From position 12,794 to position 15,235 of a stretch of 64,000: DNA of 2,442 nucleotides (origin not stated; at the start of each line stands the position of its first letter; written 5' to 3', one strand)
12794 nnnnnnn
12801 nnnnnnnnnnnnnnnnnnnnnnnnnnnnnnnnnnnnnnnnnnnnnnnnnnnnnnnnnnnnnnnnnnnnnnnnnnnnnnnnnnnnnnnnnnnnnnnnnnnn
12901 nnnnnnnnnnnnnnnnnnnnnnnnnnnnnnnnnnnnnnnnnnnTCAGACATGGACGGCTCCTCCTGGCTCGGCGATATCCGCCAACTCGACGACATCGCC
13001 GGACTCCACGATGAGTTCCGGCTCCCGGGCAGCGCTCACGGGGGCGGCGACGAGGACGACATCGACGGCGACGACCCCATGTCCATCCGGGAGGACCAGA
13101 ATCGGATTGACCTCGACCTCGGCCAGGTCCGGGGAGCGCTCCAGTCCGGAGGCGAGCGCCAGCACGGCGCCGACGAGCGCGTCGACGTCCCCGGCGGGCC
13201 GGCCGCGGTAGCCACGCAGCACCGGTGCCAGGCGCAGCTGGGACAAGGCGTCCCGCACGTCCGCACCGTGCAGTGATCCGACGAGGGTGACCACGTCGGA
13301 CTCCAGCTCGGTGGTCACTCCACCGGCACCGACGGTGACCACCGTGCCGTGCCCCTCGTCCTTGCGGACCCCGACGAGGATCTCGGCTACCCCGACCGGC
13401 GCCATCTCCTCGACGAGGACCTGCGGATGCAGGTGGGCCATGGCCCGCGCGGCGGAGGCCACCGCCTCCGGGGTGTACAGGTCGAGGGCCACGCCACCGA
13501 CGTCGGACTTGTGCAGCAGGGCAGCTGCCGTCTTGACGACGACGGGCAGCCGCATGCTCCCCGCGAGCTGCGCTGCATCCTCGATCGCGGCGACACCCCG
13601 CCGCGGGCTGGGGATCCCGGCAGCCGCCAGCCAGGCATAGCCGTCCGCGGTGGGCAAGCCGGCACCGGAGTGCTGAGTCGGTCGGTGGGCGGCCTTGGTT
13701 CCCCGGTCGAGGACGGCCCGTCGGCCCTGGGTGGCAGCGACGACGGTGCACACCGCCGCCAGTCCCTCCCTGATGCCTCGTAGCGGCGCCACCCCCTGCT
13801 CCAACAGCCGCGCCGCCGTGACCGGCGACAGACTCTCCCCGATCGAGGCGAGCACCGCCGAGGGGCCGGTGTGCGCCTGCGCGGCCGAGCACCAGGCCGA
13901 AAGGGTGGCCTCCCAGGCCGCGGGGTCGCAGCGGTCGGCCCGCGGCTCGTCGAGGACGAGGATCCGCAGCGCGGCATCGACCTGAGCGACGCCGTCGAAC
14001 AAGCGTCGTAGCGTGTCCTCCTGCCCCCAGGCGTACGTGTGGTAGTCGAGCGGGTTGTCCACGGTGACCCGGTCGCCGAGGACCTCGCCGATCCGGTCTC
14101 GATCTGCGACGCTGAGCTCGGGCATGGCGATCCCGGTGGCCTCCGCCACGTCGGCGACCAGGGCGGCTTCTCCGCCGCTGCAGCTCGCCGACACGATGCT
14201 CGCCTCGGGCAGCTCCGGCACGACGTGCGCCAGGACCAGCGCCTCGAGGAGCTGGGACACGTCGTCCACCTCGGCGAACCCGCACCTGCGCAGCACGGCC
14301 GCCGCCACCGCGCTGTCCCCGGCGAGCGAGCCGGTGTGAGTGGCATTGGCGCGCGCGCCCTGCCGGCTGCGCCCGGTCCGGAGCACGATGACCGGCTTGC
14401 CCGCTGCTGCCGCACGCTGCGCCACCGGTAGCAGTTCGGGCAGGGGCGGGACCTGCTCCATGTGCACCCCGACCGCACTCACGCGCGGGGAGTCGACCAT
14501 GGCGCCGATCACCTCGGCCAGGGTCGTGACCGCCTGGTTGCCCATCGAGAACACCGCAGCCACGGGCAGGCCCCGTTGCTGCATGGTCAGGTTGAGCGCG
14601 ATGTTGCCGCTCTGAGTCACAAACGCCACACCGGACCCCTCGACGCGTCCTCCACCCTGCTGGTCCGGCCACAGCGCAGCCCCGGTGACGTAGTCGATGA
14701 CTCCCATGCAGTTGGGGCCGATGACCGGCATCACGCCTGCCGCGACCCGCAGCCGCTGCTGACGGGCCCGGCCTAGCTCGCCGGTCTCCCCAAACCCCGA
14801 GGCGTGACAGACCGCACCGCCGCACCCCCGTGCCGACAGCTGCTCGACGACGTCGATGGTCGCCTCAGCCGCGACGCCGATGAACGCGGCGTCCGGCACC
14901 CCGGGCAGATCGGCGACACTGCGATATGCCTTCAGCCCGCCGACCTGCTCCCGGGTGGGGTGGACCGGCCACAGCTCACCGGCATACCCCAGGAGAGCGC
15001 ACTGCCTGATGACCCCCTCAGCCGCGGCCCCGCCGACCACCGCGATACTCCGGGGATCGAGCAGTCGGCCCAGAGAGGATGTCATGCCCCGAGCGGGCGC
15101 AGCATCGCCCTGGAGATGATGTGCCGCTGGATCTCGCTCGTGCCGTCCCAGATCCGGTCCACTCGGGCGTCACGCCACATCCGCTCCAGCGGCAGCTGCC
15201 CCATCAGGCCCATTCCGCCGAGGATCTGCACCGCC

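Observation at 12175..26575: Ten-gene operon combining a 'thioesterase-interrupted beta-oxidation' with a carnitine-dehydrogenase/BKACE pair, fed by a peptide/opine-type ABC importer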

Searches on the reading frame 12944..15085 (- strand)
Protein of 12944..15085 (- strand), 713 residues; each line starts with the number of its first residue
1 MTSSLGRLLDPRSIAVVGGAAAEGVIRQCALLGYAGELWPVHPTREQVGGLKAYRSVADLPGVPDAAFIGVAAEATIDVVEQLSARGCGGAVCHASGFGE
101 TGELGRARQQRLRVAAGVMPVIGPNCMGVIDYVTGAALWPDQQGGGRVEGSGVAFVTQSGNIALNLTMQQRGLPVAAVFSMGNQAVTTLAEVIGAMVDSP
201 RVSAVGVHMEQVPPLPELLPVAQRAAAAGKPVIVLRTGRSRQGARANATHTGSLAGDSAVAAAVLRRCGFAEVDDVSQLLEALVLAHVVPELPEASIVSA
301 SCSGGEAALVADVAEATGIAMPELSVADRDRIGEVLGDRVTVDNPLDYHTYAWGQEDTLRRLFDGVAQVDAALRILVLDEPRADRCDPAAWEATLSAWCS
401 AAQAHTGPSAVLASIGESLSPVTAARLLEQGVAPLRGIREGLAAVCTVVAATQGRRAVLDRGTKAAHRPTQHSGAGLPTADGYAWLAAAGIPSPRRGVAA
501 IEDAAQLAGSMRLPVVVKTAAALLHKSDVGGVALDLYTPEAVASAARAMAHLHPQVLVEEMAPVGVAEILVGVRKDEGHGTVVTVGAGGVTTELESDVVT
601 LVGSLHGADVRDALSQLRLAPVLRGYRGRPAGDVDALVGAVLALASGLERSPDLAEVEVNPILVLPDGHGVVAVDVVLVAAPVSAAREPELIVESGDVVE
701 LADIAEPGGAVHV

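Call 4: search_protein_families(library=pfam, proteins=[window:12944-15085:-])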
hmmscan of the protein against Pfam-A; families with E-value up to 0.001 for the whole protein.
window:12944-15085:- (713 aa): 3 families
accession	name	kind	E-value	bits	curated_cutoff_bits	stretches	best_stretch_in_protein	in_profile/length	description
PF13549.11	ATP-grasp_5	-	1.6e-38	132.7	27.6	1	477-678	10-219/221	ATP-grasp domain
PF13607.11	Succ_CoA_lig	-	5.8e-33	114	27.4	1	152-283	3-135/138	Succinyl-CoA ligase like flavodoxin domain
PF13380.12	CoA_binding_2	-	5.6e-15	56.3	22.8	1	12-130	1-114/116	CoA binding domain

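Call 5: search_protein_families(library=ncbifam, proteins=[window:12944-15085:-])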
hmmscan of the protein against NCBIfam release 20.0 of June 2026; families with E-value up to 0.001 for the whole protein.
window:12944-15085:- (713 aa): 5 families
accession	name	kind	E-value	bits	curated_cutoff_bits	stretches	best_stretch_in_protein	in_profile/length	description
NF045493.1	HydDutCoALig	equivalog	2.2e-70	238.1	1300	2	7-348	5-353/698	4-hydroxybutyrate--CoA ligase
NF045494.1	AcCoALig_Archglob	equivalog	2.3e-68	231.1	1200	2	5-351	218-566/665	acetate--CoA ligase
TIGR02717.1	AcCoA-syn-alpha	equivalog_domain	8.6e-63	212.5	567.15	1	6-382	2-381/447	acetate--CoA ligase alpha subunit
NF045492.1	HydPropCoALig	equivalog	7.3e-56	189.9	1300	2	5-352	248-604/700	3-hydroxypropionate--CoA ligase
NF010623.0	PRK14016.1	subfamily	0.00072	17.8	877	0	486-562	222-295/871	cyanophycin synthetase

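Call 27: find_homologous_proteins(query=window:12944-15085:-, max_evalue=1e-20)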
Query window:12944-15085:- (713 aa): 5576 proteins with E <= 1e-20 among 8000 candidates; the best 120 are listed.
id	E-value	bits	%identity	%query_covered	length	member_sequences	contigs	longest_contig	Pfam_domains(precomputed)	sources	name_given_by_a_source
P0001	0.0e+0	1510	100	100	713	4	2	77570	PF13607.12,PF13549.12,PF13380.13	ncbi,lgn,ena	-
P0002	2.9e-229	781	60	93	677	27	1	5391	PF13607.12,PF13549.12,PF13380.13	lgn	-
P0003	6.6e-222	757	55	93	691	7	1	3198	PF13607.12,PF13549.12,PF13380.13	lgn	-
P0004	1.0e-213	730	55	92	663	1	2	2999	PF13607.12,PF13549.12,PF13380.13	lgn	-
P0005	3.5e-186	639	51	95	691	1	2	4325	PF13607.12,PF13549.12,PF13380.13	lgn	-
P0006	1.6e-178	614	47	95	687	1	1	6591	PF02629.26,PF13607.12,PF13549.12,PF13380.13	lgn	-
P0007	3.2e-177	609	48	95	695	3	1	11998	PF13607.12,PF13549.12,PF13380.13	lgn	-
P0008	3.6e-175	603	48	95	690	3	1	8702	PF02629.26,PF13607.12,PF13549.12,PF13380.13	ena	-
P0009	2.1e-174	600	48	95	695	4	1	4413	PF02629.26,PF13607.12,PF13549.12,PF13380.13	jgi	jgi:acetyl-CoA synthetase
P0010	9.9e-173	595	47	95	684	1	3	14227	PF02629.26,PF13607.12,PF13549.12,PF13380.13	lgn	-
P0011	1.8e-172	594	47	95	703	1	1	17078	PF13607.12,PF13549.12,PF13380.13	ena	-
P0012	2.0e-172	594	47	95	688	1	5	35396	PF02629.26,PF13607.12,PF13549.12,PF13380.13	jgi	jgi:acetyl-CoA synthetase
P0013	2.6e-172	593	47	95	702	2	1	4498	PF13607.12,PF13549.12,PF13380.13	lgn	-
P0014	3.5e-172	593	48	95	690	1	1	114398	PF02629.26,PF13607.12,PF13549.12,PF13380.13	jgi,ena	-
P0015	5.9e-172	592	48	96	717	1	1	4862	PF02629.26,PF13607.12,PF13549.12,PF13380.13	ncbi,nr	ncbi:MAG: acetate--CoA ligase family protein [Rhodoferax sp.]|nr:acetate--CoA ligase family protein 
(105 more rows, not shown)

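Call 28: find_encoding_contigs(protein=P0001, flank=3000, max_places=3)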
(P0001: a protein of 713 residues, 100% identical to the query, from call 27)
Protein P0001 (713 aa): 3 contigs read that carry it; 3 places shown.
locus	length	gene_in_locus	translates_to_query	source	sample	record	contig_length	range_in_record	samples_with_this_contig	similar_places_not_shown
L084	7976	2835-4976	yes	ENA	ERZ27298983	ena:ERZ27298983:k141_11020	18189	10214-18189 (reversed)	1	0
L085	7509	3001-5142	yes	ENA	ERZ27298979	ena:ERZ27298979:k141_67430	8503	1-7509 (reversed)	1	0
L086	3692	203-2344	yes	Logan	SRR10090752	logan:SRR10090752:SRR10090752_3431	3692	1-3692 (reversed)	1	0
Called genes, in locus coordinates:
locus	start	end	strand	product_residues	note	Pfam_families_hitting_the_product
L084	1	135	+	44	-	?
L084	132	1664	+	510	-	PF00561:Abhydrolase_1, PF13279:4HBT_2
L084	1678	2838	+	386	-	PF02771:Acyl-CoA_dh_N, PF02770:Acyl-CoA_dh_M, PF00441:Acyl-CoA_dh_1, PF08028:Acyl-CoA_dh_2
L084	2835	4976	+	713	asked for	PF13380:CoA_binding_2, PF13607:Succ_CoA_lig, PF13549:ATP-grasp_5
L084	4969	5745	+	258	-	PF00378:ECH_1, PF16113:ECH_2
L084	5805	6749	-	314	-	PF01734:Patatin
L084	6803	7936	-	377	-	PF00781:DAGK_cat, PF01513:NAD_kinase (weak), PF19279:YegS_C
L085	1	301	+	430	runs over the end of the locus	?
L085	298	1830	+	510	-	PF00561:Abhydrolase_1, PF13279:4HBT_2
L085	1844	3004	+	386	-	PF02771:Acyl-CoA_dh_N, PF02770:Acyl-CoA_dh_M, PF00441:Acyl-CoA_dh_1, PF08028:Acyl-CoA_dh_2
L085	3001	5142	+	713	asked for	PF13380:CoA_binding_2, PF13607:Succ_CoA_lig, PF13549:ATP-grasp_5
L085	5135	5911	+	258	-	PF00378:ECH_1, PF16113:ECH_2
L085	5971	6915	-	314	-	PF01734:Patatin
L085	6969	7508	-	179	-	?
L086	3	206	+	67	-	?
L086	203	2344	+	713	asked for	PF13380:CoA_binding_2, PF13607:Succ_CoA_lig, PF13549:ATP-grasp_5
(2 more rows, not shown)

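Call 29: search_dna_similar(query=window:12944-15085:-, collection=plasmids, mode=protein, max_rows=30, max_evalue=1e-30)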
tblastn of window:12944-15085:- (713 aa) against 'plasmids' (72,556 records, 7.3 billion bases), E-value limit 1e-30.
Records with a match: 278; places in all: 314; records where one place covers at least 80% of the query: 252.
Best place of each record, by identity: <60% 278.
By first word of the organism name: Rhizobium 141; Sinorhizobium 13; Cupriavidus 9; Variovorax 8; Neorhizobium 7; Sphingobium 7; Paraburkholderia 6; Ruegeria 5; Paracoccus 4; Roseomonas 4; and 48 more.
By predicted mobility (MOB-suite, as given by PLSDB): non-mobilizable 190; conjugative 66; mobilizable 22.
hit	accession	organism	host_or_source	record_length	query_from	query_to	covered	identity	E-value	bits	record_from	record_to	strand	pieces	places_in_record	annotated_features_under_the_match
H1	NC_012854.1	Rhizobium leguminosarum bv. trifolii WSM1325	-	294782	5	701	98%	44.8%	4e-122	409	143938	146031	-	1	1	acetate--CoA ligase family protein | carnitinyl-CoA dehydratase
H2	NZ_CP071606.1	Rhizobium binae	lentil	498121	1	670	94%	46.5%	7e-130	432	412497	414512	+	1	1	acetate--CoA ligase family protein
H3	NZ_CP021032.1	Rhizobium sp. NXC14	Phaseolus vulgaris,cell culture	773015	1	670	94%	46.0%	2e-123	413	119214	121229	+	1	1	acetate--CoA ligase family protein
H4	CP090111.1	Rhizobium leguminosarum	Trifolium ambiguum,Cell culture,Plant ...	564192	5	670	93%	46.3%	3e-127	424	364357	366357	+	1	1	acetate--CoA ligase family protein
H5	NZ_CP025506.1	Rhizobium leguminosarum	Pisum sativum,pea nodule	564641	5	670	93%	46.3%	3e-127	424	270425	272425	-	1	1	acetate--CoA ligase family protein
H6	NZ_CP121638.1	Rhizobium leguminosarum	Trifolium ambiguum,cell culture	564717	5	670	93%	46.3%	3e-127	424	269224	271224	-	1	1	acetate--CoA ligase family protein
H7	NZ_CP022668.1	Rhizobium leguminosarum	single cell,root nodules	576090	5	670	93%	46.3%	3e-127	424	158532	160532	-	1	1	acetate--CoA ligase family protein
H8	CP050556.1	Rhizobium leguminosarum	Vicia sativa,cell culture,root nodule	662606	1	670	94%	45.9%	3e-124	416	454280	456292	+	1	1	acetate--CoA ligase family protein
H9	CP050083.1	Rhizobium leguminosarum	Trifolium pratense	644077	1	670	94%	45.9%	5e-124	415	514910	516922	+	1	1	acetate--CoA ligase family protein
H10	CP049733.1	Rhizobium leguminosarum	Pisum sativum,Pisum sativum nodules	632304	1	670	94%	45.9%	6e-124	414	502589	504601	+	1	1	acetate--CoA ligase family protein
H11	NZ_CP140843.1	Rhizobium ruizarguesonis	Trifolium pratense,whole organism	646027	1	670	94%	45.9%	6e-124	414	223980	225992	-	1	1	acetate--CoA ligase family protein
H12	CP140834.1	Rhizobium ruizarguesonis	Trifolium pratense,whole organism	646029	1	670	94%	45.9%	6e-124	414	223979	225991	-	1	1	acetate--CoA ligase family protein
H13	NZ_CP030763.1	Rhizobium leguminosarum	Genomic DNA from Bacterial pure culture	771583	5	670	93%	46.0%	3e-124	415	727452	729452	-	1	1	acetate--CoA ligase family protein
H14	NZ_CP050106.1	Rhizobium leguminosarum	Trifolium repens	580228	5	670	93%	46.0%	4e-124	415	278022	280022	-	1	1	acetate--CoA ligase family protein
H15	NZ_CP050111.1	Rhizobium leguminosarum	Trifolium repens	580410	5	670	93%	46.0%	4e-124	415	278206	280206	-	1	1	acetate--CoA ligase family protein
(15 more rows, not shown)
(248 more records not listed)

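Call 30: get_annotated_region(hit=H1, flank=12000)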
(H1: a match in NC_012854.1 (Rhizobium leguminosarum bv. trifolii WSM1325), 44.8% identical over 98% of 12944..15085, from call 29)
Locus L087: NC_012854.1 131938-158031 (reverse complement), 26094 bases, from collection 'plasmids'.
description: Rhizobium leguminosarum bv. trifolii WSM1325 plasmid pR132505, complete sequence
organism: Rhizobium leguminosarum bv. trifolii WSM1325 (NCBI taxid 395491)
taxonomy: Bacteria; Pseudomonadota; Alphaproteobacteria; Hyphomicrobiales; Rhizobiaceae; Rhizobium; Rhizobium leguminosarum; Rhizobium leguminosarum bv. trifolii WSM1325
host: -; source: -; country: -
typing (MOB-suite, as given by PLSDB): conjugative; replicon rep_cluster_841; relaxase MOBQ; mating-pair formation MPF_T
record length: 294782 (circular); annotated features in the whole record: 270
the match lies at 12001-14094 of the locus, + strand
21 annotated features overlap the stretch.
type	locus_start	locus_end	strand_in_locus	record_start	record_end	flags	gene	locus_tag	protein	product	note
CDS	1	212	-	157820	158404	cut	-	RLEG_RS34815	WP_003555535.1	cysteine hydrolase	-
CDS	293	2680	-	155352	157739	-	-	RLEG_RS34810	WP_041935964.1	EAL domain-containing protein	-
CDS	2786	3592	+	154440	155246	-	-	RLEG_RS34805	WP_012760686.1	transporter substrate-binding domain-containing protein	-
CDS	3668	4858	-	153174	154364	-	fdhA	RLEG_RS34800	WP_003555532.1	formaldehyde dehydrogenase, glutathione-independent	GO:0046292 - formaldehyde metabolic process [Evidence IEA]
CDS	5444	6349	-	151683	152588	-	-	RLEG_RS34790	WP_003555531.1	DMT family transporter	GO:0055085 - transmembrane transport [Evidence IEA]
CDS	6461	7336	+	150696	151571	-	-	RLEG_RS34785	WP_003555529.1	LysR substrate-binding domain-containing protein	-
CDS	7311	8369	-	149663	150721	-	-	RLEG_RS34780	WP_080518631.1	GlxA family transcriptional regulator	-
CDS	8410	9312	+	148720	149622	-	-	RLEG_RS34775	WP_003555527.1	3-keto-5-aminohexanoate cleavage protein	-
CDS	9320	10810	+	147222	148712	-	-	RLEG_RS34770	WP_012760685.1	carnitine 3-dehydrogenase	-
CDS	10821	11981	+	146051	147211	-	-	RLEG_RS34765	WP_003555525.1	acyl-CoA dehydrogenase family protein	-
CDS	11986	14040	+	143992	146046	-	-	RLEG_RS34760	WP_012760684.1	acetate--CoA ligase family protein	-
CDS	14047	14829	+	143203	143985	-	-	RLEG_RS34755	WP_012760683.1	carnitinyl-CoA dehydratase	-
CDS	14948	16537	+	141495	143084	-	-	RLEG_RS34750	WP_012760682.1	ABC transporter substrate-binding protein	-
CDS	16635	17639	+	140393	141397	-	-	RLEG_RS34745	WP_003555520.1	ABC transporter permease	GO:0055085 - transmembrane transport [Evidence IEA]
CDS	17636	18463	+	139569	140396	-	-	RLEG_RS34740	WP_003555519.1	ABC transporter permease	-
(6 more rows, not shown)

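Call 52: search_protein_families(library=ncbifam, proteins=[L087:9320-10810:+, L087:8410-9312:+, L087:14047-14829:+, L087:14948-16537:+, L087:20139-22142:+, L087:22146-23057:-, L087:10821-11981:+], max_evalue=1e-20)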
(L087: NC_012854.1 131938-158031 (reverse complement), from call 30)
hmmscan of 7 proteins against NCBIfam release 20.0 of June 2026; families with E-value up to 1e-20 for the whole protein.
L087:9320-10810:+ (496 aa): 9 families
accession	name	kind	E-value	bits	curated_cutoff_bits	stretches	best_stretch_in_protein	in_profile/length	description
NF005716.0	PRK07531.1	equivalog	5.6e-285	945.6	592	1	1-496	1-495/495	carnitine 3-dehydrogenase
NF005471.0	PRK07066.1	equivalog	3.9e-104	348.1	414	1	2-308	5-310/321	L-carnitine dehydrogenase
NF004783.0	PRK06129.1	equivalog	1e-61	209.1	347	1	5-305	3-306/315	3-hydroxyacyl-CoA dehydrogenase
NF042925.1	FHMPC_DH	equivalog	9.3e-40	136.8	500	1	6-238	2-235/304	5-formyl-3-hydroxy-2-methylpyridine 4-carboxylate 5-dehydrogenase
NF006125.0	PRK08269.1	equivalog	2.3e-30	105.8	427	1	70-234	84-247/334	3-hydroxybutyryl-CoA dehydrogenase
NF006722.0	PRK09260.1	equivalog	9.8e-30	103.8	429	1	4-222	2-223/289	3-hydroxyacyl-CoA dehydrogenase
NF006124.0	PRK08268.1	subfamily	3.9e-26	92.1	508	1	4-231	7-233/507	3-hydroxyacyl-CoA dehydrogenase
NF006143.0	PRK08293.1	equivalog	1.1e-25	90.5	312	1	4-222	4-227/291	3-hydroxyacyl-CoA dehydrogenase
NF004699.0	PRK06035.1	equivalog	1.7e-21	76.6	500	0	76-237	81-238/294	3-hydroxyacyl-CoA dehydrogenase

L087:8410-9312:+ (300 aa): 4 families
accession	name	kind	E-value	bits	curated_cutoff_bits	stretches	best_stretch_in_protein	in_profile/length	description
NF052387.1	Lys_ferment_KCE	equivalog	1.3e-68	231.3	382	1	9-297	2-267/267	3-keto-5-aminohexanoate cleavage enzyme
NF053538.1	DixhxACActTsKce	equivalog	1.6e-62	211.3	430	2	144-297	144-302/310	3,5-dioxohexanoate:acetyl-CoA acetone transferase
NF053568.1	3OXCoAcCUPNH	equivalog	3.3e-48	164.3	350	1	119-298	92-273/274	3-oxoadipate:acetyl-CoA acetyltransferase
NF052389.1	Lys_KAL_CLE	exception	5.5e-47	160.5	725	1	8-297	170-436/440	bifunctional 3-aminobutyryl-CoA ammonia lyase/3-keto-5-aminohexanoate cleavage enzyme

L087:14047-14829:+ (260 aa): 52 families (the best 25 are shown)
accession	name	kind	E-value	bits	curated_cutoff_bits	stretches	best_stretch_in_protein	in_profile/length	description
NF002936.2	PRK03580.1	equivalog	4.7e-92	308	500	1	1-260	1-261/261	crotonobetainyl-CoA hydratase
NF006100.0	PRK08252.1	subfamily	1.6e-63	214.7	282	1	2-260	2-254/254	crotonase/enoyl-CoA hydratase family protein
NF051848.1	EnCoAHydtEchA19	equivalog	4.5e-60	203.4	400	1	7-260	4-258/258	enoyl-CoA hydratase EchA19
NF042430.2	EnCoAhydt_DpgD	equivalog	7.2e-57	192.8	400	1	9-259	3-257/258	enoyl-CoA-hydratase DpgD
NF005864.0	PRK07799.1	equivalog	6.1e-47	160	316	1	7-259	12-265/266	crotonase/enoyl-CoA hydratase family protein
NF004781.0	PRK06127.1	subfamily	9e-44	150.1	291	1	4-260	12-269/269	enoyl-CoA hydratase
NF006007.0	PRK08138.1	subfamily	4.5e-43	147.5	355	1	7-260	12-261/261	enoyl-CoA hydratase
NF006108.0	PRK08259.1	equivalog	6.9e-42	143.7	273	1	2-251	2-246/256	crotonase/enoyl-CoA hydratase family protein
NF006566.0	PRK09076.1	subfamily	5.5e-41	140.9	286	1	4-258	6-258/260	enoyl-CoA hydratase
NF004517.0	PRK05862.1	equivalog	5.6e-41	140.7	396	1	6-258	7-255/257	enoyl-CoA hydratase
NF004840.0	PRK06190.1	equivalog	7.5e-41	140.4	253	1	5-235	6-238/260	enoyl-CoA hydratase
NF005073.0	PRK06495.1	subfamily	8e-41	140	296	1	10-260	11-257/257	enoyl-CoA hydratase/isomerase family protein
NF005802.0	PRK07657.1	equivalog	4.9e-40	137.7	363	1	10-260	11-260/260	enoyl-CoA hydratase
NF005126.0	PRK06563.1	subfamily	2.2e-39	135.4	261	1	4-260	8-263/263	crotonase/enoyl-CoA hydratase family protein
NF005803.0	PRK07658.1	equivalog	9.4e-39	133.3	313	1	5-260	4-257/257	enoyl-CoA hydratase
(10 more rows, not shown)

L087:14948-16537:+ (529 aa): 6 families
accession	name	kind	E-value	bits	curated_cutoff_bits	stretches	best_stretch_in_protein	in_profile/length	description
NF045468.1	Opp5A_nikA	equivalog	1.4e-40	139.3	600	1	100-509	58-473/488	nickel ABC transporter substrate-binding protein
NF045467.1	Opp4A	equivalog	3e-33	114.9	650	0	204-359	207-372/556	oligopeptide ABC transporter substrate-binding protein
TIGR02294.1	nickel_nikA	equivalog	6.8e-26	90.8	393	1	96-366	45-326/501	nickel ABC transporter substrate-binding protein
NF043070.1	DppA_dipep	equivalog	8.7e-26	90.6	1005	0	202-511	205-522/535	dipeptide ABC transporter periplasmic-binding protein DppA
NF011942.0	PRK15413.1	equivalog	1.1e-23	83.7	594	1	102-367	74-343/512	glutathione ABC transporter substrate-binding protein GsiB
NF011684.0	PRK15104.1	equivalog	7.1e-23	81.1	947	0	55-151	39-133/543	oligopeptide ABC transporter substrate-binding protein OppA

L087:20139-22142:+ (667 aa): 2 families
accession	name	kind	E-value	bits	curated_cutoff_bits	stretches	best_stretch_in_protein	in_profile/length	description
TIGR00976.1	CocE_NonD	subfamily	2.5e-65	221.5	66.3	1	18-502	5-508/550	CocE/NonD family hydrolase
NF003780.0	PRK05371.1-1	subfamily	1.2e-21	76.9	642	0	265-530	342-587/594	Xaa-Pro dipeptidyl-peptidase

L087:22146-23057:- (303 aa): 5 families
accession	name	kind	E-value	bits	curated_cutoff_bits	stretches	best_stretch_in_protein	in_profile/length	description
NF058653.1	LipP1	equivalog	1.3e-65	221.3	350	1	58-296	51-299/300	LipP1 family hormone-sensitive lipase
NF033149.0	CHL_hydrolase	equivalog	4.8e-46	157.1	500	1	63-278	59-286/310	chloramphenicol hydrolase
NF058651.1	GESAG_HSLs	subfamily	4.3e-37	127.8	430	1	30-282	21-276/296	GESAG motif subfamily hormone-sensitive lipase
NF007547.0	PRK10162.1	equivalog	3.3e-36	124.8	389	1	33-291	37-309/321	acetyl esterase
NF058649.1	GTSAG_HSLs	subfamily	8.6e-25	87.8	380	1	34-264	42-276/312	GTSAG motif subfamily hormone-sensitive lipase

L087:10821-11981:+ (386 aa): 13 families
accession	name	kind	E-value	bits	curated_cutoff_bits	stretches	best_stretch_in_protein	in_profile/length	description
NF042972.1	AcrlCoAredClosAcrC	equivalog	3.1e-89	299.3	640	1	1-381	1-377/378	acryloyl-CoA reductase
NF058590.1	AcCoDHFadEBacil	equivalog_domain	1.5e-71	241.7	600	1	5-382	21-412/586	acyl-CoA dehydrogenase FadE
NF053553.1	prodigi_MBC_PigA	equivalog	2.9e-66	224.1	500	1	1-380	1-379/381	prodigiosin MBC biosynthesis dehydrogenase PigA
NF045652.1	ProlPCPDhRedW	equivalog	6.3e-64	216.1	650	1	9-380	4-373/376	L-prolyl-[peptidyl-carrier protein] dehydrogenase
NF045552.1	GlutCoADH_Des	equivalog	2.8e-63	214.4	470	1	1-381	1-380/387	glutaryl-CoA dehydrogenase Acd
NF043006.1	CyhCrbnylCoADH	equivalog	3e-62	210.8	650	1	6-380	5-375/380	cyclohexane-1-carbonyl-CoA dehydrogenase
NF008997.0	PRK12341.1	equivalog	6.9e-61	206.4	537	1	1-382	1-378/382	acyl-CoA dehydrogenase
NF042439.1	SulpropCoADesulf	equivalog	1.8e-56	191.5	600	1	17-381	5-371/379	3-sulfinopropanoyl-CoA desulfinase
TIGR03207.1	cyc_hxne_CoA_dh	equivalog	9.5e-54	182.5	575.35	1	5-379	1-370/372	cyclohexanecarboxyl-CoA dehydrogenase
NF002885.1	PRK03354.1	equivalog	1.1e-51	176.1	540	1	1-382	1-375/378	crotonobetainyl-CoA dehydrogenase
NF052270.1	Staph_DH_FadE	equivalog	1.1e-38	133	600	1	96-380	116-393/400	acyl-CoA dehydrogenase FadE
NF037942.1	ac_ACP_DH_MbtN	equivalog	2.2e-25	89.2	700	1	113-376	104-361/376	mycobactin biosynthesis acyl-ACP dehydrogenase MbtN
TIGR03203.1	pimD_small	equivalog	4.2e-25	88.7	652.7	1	3-356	2-352/378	pimeloyl-CoA dehydrogenase small subunit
